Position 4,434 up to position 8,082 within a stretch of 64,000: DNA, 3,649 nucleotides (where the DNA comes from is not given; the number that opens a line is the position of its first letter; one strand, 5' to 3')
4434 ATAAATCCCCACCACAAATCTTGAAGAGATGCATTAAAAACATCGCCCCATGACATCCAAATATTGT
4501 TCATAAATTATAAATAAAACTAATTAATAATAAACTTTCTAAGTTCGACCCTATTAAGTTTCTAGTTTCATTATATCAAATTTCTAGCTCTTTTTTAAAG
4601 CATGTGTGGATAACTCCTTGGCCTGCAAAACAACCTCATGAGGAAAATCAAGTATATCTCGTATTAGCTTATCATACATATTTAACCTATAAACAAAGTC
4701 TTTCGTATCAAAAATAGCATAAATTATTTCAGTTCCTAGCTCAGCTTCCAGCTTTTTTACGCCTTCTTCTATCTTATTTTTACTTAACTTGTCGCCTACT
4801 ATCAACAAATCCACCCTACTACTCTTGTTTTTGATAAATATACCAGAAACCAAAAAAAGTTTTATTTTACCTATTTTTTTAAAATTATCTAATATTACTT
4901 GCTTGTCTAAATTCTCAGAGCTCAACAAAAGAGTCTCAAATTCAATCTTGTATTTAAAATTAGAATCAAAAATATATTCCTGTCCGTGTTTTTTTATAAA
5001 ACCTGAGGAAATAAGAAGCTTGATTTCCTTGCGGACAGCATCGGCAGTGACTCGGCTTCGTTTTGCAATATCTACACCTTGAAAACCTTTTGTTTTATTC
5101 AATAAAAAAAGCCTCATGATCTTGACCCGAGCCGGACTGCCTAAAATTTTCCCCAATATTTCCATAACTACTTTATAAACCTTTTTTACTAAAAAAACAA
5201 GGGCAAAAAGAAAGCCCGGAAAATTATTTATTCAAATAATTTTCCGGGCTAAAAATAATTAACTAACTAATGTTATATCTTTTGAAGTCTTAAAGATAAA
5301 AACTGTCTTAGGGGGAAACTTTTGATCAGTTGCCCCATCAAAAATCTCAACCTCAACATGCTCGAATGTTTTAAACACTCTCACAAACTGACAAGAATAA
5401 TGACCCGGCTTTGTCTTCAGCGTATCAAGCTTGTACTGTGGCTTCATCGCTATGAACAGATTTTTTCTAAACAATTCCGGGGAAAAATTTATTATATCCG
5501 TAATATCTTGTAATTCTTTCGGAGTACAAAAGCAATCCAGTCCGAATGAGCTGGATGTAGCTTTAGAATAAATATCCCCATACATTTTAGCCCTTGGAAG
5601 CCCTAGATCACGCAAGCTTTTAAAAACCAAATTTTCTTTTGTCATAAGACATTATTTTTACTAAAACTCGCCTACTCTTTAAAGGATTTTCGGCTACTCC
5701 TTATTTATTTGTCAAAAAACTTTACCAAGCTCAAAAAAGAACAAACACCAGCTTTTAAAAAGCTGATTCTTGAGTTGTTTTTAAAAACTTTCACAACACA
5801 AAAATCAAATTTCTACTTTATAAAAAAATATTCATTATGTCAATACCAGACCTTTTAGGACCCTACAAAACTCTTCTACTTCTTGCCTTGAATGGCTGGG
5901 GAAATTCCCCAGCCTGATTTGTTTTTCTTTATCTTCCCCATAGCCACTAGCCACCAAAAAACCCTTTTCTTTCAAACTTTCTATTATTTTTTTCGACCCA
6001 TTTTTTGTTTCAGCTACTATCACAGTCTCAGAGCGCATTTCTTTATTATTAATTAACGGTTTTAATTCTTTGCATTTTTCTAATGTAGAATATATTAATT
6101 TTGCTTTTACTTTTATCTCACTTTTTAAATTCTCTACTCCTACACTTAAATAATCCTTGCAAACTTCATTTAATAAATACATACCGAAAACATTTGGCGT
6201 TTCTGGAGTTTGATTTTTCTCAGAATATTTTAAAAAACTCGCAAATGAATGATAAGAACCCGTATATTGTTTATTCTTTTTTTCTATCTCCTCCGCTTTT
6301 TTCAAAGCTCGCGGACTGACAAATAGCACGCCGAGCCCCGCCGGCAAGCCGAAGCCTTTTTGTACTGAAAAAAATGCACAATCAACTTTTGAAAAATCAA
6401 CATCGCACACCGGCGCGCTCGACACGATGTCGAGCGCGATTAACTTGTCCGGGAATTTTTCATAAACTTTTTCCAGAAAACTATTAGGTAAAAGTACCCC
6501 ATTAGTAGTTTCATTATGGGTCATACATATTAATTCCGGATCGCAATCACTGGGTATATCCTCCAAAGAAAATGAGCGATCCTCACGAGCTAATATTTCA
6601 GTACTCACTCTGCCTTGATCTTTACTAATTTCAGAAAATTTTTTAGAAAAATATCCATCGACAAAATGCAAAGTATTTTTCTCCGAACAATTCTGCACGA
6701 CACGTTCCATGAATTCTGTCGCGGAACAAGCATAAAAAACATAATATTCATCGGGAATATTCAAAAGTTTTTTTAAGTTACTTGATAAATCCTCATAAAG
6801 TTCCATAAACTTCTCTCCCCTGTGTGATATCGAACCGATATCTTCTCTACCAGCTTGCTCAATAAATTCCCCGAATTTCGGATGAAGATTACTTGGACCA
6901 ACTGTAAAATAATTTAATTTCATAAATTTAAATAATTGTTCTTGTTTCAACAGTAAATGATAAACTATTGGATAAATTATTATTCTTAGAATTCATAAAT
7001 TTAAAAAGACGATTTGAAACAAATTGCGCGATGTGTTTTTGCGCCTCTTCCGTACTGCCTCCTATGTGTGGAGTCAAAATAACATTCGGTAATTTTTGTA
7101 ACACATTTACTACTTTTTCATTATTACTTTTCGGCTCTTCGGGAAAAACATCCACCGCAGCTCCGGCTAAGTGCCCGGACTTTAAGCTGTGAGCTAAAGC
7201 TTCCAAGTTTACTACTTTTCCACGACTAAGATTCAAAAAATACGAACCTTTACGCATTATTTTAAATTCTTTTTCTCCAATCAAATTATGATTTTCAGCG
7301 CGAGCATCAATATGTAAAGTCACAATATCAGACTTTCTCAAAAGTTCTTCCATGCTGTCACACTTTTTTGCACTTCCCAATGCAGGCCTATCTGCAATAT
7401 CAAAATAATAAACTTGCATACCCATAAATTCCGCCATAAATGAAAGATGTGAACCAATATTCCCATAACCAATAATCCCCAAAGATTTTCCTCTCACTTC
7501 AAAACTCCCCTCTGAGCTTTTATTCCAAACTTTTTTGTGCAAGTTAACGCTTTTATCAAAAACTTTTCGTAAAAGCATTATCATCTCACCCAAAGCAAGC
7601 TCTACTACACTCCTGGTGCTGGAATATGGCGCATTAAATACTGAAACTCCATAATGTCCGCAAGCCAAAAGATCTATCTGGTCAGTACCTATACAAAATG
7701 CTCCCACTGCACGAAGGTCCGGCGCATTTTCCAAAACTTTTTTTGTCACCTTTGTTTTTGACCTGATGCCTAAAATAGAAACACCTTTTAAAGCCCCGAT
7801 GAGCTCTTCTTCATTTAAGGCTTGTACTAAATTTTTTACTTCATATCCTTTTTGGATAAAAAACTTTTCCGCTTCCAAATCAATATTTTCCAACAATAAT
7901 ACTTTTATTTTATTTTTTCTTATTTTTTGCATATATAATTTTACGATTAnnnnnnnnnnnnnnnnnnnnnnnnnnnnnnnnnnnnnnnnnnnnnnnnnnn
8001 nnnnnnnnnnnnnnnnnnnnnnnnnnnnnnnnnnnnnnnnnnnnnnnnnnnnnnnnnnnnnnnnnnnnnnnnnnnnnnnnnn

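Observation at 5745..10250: Serine operon bracketed by ~80-bp direct repeats and containing an FAD-oxidase / phosphoserine-phosphatase fusion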

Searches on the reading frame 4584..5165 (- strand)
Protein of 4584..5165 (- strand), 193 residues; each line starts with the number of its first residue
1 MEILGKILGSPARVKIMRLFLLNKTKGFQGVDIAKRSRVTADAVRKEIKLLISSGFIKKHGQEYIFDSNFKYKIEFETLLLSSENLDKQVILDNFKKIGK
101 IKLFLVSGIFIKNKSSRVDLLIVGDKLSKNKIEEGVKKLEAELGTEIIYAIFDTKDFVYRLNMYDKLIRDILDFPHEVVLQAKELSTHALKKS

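Call 6: search_protein_families(library=pfam, proteins=[window:4584-5165:-], max_evalue=0.01)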
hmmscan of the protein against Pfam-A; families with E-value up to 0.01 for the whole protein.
window:4584-5165:- (193 aa): 1 family
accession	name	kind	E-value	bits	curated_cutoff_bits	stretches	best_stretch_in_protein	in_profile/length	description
PF08279.18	HTH_11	-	0.0041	17.4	25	0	15-56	4-44/55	HTH domain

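Call 11: search_protein_families(library=ncbifam, proteins=[window:4584-5165:-], max_evalue=0.01)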
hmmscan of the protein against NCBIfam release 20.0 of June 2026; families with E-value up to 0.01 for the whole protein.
window:4584-5165:- (193 aa): 3 families
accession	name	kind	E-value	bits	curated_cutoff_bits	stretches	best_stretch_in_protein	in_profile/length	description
NF040947.1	trans_reg_LysM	equivalog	0.00023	21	180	1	15-70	7-60/136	HTH-type transcriptional regulator LysM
NF041413.1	ArsR_Rv2640c_fam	equivalog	0.0031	17.9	155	1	6-60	37-91/118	Rv2640c family ArsR-like transcriptional regulator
NF033788.1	HTH_metalloreg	subfamily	0.008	16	55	0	5-60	5-58/77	metalloregulator ArsR/SmtB family transcription factor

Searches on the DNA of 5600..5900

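Call 36: search_rna_families(source=window, start=5600, end=5900, threshold=evalue, max_evalue=1, show_alignments=1)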
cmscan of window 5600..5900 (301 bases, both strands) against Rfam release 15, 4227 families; matches with E-value up to 1: 1.
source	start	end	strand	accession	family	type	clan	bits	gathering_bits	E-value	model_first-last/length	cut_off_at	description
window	5669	5702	-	RF02914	DUF805b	Cis-reg;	CL00115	39.5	35.6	5e-10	1-35/35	no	DUF805b RNA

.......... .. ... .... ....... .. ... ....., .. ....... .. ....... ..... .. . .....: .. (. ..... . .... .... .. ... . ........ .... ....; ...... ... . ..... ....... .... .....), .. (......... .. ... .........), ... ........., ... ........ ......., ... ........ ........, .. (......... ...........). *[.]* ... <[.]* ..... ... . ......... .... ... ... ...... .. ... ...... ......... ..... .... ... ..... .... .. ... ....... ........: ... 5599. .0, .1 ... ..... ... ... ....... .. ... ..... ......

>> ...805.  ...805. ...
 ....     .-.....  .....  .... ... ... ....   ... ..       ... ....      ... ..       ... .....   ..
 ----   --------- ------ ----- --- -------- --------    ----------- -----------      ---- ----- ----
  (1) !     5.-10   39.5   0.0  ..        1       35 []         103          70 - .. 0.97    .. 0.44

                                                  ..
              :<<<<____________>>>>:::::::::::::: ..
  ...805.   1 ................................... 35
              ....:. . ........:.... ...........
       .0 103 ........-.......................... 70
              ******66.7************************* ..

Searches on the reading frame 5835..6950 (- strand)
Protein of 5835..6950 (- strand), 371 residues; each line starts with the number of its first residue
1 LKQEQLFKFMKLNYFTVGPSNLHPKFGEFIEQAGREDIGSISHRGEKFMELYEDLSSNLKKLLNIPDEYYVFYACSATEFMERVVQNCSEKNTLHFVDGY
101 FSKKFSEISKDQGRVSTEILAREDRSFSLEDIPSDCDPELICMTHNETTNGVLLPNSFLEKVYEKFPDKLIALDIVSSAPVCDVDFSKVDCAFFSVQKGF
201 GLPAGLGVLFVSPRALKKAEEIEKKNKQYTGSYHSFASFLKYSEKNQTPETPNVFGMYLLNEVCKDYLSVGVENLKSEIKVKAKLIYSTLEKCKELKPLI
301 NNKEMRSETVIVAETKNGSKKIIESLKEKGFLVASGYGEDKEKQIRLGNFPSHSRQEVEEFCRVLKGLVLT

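Call 6: search_protein_families(library=pfam, proteins=[window:5835-6950:-], max_evalue=0.01)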
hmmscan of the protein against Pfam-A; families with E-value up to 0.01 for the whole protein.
window:5835-6950:- (371 aa): 1 family
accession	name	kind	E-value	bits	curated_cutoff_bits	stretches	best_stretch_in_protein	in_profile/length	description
PF00266.25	Aminotran_5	-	4.2e-23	82.4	21.5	1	40-336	33-338/371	Aminotransferase class-V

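Call 11: search_protein_families(library=ncbifam, proteins=[window:5835-6950:-], max_evalue=0.01)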
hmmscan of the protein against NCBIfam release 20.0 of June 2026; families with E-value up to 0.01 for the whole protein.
window:5835-6950:- (371 aa): 13 families
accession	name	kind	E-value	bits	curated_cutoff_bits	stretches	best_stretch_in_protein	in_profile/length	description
TIGR01366.1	serC_3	equivalog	8e-30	104.2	401.65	1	15-364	7-353/361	phosphoserine transaminase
TIGR01364.1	serC_1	equivalog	1.2e-27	96.7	443.6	1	37-334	32-322/358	phosphoserine transaminase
NF003764.0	PRK05355.1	equivalog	2e-27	96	253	1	40-337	38-323/357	3-phosphoserine/phosphohydroxythreonine transaminase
NF045640.1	AspGlyoxATaseBhcA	equivalog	1.3e-18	67.1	650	1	29-349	18-344/395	L-aspartate--glyoxylate aminotransferase BhcA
TIGR03301.1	PhnW-AepZ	equivalog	7.4e-15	55.2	360.8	1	41-366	22-352/355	2-aminoethylphosphonate aminotransferase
NF002841.0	PRK03080.1-2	equivalog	7.9e-14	51.4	477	1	13-313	14-311/389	phosphoserine transaminase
NF046070.1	PyrdoxPyrvTramin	equivalog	8.9e-13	47.8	600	1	45-350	33-344/369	pyridoxamine--pyruvate transaminase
NF009112.0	PRK12462.1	equivalog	3.2e-12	45.9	563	1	40-366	40-358/365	phosphoserine transaminase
TIGR01365.1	serC_2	equivalog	6e-10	38.8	448.2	1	15-314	7-303/374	phosphoserine transaminase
TIGR01977.1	am_tr_V_EF2568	hypoth_equivalog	1.2e-08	34.5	377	1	53-327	47-324/376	cysteine desulfurase family protein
TIGR01979.1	sufS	subfamily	7.1e-06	25.1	475.1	1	107-335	127-357/403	SufS family cysteine desulfurase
NF010006.0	PRK13479.1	equivalog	8.5e-06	25.1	296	1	46-359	33-351/369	2-aminoethylphosphonate--pyruvate transaminase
TIGR02326.1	transamin_PhnW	equivalog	0.00013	21.2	400.8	1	50-221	35-214/363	2-aminoethylphosphonate--pyruvate transaminase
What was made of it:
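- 5835..6923 (-): serC: phosphoserine aminotransferase, 362 aa from the ATG start. Aminotran_5 and serC models (calls 6, 11).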

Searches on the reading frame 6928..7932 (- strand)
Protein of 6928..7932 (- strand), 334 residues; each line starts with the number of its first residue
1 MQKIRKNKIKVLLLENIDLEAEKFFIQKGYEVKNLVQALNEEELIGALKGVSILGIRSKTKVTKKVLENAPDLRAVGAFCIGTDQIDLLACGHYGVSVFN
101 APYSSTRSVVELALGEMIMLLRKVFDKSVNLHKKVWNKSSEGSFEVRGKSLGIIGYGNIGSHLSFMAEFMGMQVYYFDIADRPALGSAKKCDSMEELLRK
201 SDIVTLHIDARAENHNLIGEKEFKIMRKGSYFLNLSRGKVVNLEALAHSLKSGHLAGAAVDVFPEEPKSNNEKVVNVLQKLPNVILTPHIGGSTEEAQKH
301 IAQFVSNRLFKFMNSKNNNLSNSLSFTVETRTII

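Call 6: search_protein_families(library=pfam, proteins=[window:6928-7932:-], max_evalue=0.01)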
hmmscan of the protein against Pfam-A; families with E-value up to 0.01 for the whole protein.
window:6928-7932:- (334 aa): 3 families
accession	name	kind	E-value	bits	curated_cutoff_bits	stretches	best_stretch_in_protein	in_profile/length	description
PF02826.25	2-Hacid_dh_C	-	2.1e-48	164.5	25.1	1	115-291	2-178/178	D-isomer specific 2-hydroxyacid dehydrogenase, NAD binding domain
PF00389.36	2-Hacid_dh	-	4.3e-29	101.3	24.6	1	11-317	1-128/134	D-isomer specific 2-hydroxyacid dehydrogenase, catalytic domain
PF03446.21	NAD_binding_2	-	0.00061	20.3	21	1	151-252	2-109/161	NAD binding domain of 6-phosphogluconate dehydrogenase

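Call 11: search_protein_families(library=ncbifam, proteins=[window:6928-7932:-], max_evalue=0.01)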
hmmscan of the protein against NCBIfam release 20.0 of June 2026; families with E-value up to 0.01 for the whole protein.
window:6928-7932:- (334 aa): 23 families
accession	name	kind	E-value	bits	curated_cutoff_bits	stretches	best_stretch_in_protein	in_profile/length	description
NF008759.0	PRK11790.1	equivalog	3.9e-141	470.5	404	1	3-318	6-322/410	phosphoglycerate dehydrogenase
TIGR01327.1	PGDH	equivalog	5.3e-69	233.4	454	1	10-316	1-304/525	phosphoglycerate dehydrogenase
NF009714.1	PRK13243.1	equivalog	4.5e-52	177.4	455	1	26-316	19-316/332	glyoxylate reductase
NF005069.0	PRK06487.1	equivalog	3.6e-49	167.6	448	1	35-318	33-316/320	2-hydroxyacid dehydrogenase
NF006263.0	PRK08410.1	equivalog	1.3e-42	146.3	389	1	35-316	27-310/311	D-2-hydroxyacid dehydrogenase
NF005387.0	PRK06932.1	equivalog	1.6e-42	145.6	492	1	42-314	36-311/314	2-hydroxyacid dehydrogenase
NF005750.0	PRK07574.1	equivalog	3.1e-38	131.8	329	1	62-316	104-360/386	NAD-dependent formate dehydrogenase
NF011938.0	PRK15409.1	equivalog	2.7e-36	125.2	492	1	46-316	41-312/324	glyoxylate/hydroxypyruvate reductase GhrB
NF041369.1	Dhydh_Halo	equivalog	4.2e-36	124.7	400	1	69-314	52-296/305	D-2-hydroxyacid dehydrogenase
NF001309.0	PRK00257.1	equivalog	1.1e-34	120.1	434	1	46-318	33-283/379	4-phosphoerythronate dehydrogenase PdxB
NF000492.1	vanH_gen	exception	3.6e-34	118.2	540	1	36-299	28-297/312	D-lactate dehydrogenase VanH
NF006374.0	PRK08605.1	subfamily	1.7e-29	102.9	356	1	47-302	42-311/332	D-lactate dehydrogenase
NF000112.1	vanH-Amyco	exception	4.5e-27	95.2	625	1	33-299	54-326/348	VanH-AOV family D-lactate dehydrogenase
NF000128.1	vanH-Sc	exception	5.2e-27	94.8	650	1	38-298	50-316/337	D-lactate dehydrogenase VanH-Sc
NF000371.1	vanH_Agroup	exception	5.5e-27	94.8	700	1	74-304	73-307/322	VanH-A/VanH-Pt family D-lactate dehydrogenase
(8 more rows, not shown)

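Call 80: search_solved_structures(query=window:6928-7932:-, max_evalue=1e-30, show_alignments=2)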
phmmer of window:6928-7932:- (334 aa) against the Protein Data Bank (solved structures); distinct sequences matched with E-value up to 1e-30: 45.
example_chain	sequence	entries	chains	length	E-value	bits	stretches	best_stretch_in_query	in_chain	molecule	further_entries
3k5p_A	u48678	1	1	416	1.4e-91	309.9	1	4-313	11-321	D-3-phosphoglycerate dehydrogenase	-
8pin_A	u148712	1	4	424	4.8e-91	308.2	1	9-318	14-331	D-3-phosphoglycerate dehydrogenase 2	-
8pio_F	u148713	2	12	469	6.6e-91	307.7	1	9-318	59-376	phosphoglycerate dehydrogenase | D-3-phosphoglycerate dehydrogenase 2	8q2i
8pir_F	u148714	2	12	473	6.7e-91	307.7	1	9-318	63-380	phosphoglycerate dehydrogenase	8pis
27ws_A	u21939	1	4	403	1.6e-88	299.9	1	6-313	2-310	D-3-phosphoglycerate dehydrogenase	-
2p9g_A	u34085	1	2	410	7.1e-88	297.8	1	4-316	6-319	D-3-phosphoglycerate dehydrogenase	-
2p9c_A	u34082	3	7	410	7.1e-88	297.8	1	4-316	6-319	D-3-phosphoglycerate dehydrogenase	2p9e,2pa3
1yba_A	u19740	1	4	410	8.6e-88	297.5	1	4-316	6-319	D-3-phosphoglycerate dehydrogenase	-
1psd_A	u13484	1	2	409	9.2e-88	297.4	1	4-316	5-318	D-3-PHOSPHOGLYCERATE DEHYDROGENASE (PHOSPHOGLYCERATE DEHYDROGENASE)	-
1sc6_A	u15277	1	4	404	1.7e-85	289.9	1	6-316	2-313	D-3-phosphoglycerate dehydrogenase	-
1wwk_A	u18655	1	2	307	1.8e-56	194.6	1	10-313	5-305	phosphoglycerate dehydrogenase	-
2ekl_A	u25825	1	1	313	4.8e-47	163.7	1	9-313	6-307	D-3-phosphoglycerate dehydrogenase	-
2dbq_A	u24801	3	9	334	1.4e-41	145.7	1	39-314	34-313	Glyoxylate reductase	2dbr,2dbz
6cwa_A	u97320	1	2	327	4.5e-40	140.8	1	7-310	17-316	D-3-phosphoglycerate dehydrogenase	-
6plf_A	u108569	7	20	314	4.8e-40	140.7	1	7-310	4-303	D-3-phosphoglycerate dehydrogenase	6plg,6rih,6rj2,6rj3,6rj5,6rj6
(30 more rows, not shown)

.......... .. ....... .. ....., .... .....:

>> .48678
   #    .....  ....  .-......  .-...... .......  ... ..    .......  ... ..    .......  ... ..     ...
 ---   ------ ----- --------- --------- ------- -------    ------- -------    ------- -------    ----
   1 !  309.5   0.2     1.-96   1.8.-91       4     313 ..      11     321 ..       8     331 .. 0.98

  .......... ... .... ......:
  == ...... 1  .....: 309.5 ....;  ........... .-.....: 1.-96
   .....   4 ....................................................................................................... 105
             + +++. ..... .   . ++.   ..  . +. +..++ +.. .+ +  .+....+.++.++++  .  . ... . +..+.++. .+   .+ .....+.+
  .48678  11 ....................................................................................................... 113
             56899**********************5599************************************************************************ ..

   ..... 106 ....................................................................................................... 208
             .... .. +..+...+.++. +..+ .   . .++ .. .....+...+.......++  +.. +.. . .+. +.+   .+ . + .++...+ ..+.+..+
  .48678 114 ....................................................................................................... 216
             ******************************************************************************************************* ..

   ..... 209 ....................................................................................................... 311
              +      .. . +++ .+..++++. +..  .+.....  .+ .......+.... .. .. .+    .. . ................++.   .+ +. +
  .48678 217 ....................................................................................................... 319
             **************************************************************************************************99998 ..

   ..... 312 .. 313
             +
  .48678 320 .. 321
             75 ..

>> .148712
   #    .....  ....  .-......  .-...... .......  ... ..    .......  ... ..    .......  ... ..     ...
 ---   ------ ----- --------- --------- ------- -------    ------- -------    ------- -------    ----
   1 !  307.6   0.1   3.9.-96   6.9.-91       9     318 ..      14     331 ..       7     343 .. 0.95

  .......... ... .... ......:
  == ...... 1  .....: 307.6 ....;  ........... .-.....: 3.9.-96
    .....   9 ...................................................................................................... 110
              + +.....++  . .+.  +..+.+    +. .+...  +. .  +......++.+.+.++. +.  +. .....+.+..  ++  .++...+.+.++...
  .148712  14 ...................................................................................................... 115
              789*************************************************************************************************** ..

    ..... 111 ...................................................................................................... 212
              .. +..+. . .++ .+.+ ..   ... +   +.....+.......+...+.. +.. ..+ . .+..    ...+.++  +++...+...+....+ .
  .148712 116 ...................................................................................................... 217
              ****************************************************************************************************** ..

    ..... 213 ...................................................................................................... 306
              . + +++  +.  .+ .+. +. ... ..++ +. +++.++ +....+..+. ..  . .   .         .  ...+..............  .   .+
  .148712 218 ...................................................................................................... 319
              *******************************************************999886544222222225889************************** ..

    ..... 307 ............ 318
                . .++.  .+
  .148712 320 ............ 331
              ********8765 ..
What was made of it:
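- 6928..7932 (-): serA: the catalytic core of a type II 3-phosphoglycerate dehydrogenase, without an ACT domain. It scores about 300 bits against type II structures and 195 bits against a type III structure (call 80).
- On Type II PHGDH 'transhydrogenase' (E. coli SerA, yeast Ser3/Ser33): The score is about 300 bits against type II structures, 195 against type III and 123 against type I (call 80).
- SerA: it has A-F-C rather than C-x-C. It also has Tyr and Asn at the two 'NADH-lock' positions (Phe153 and His208 of yeast Ser33) (call 80).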
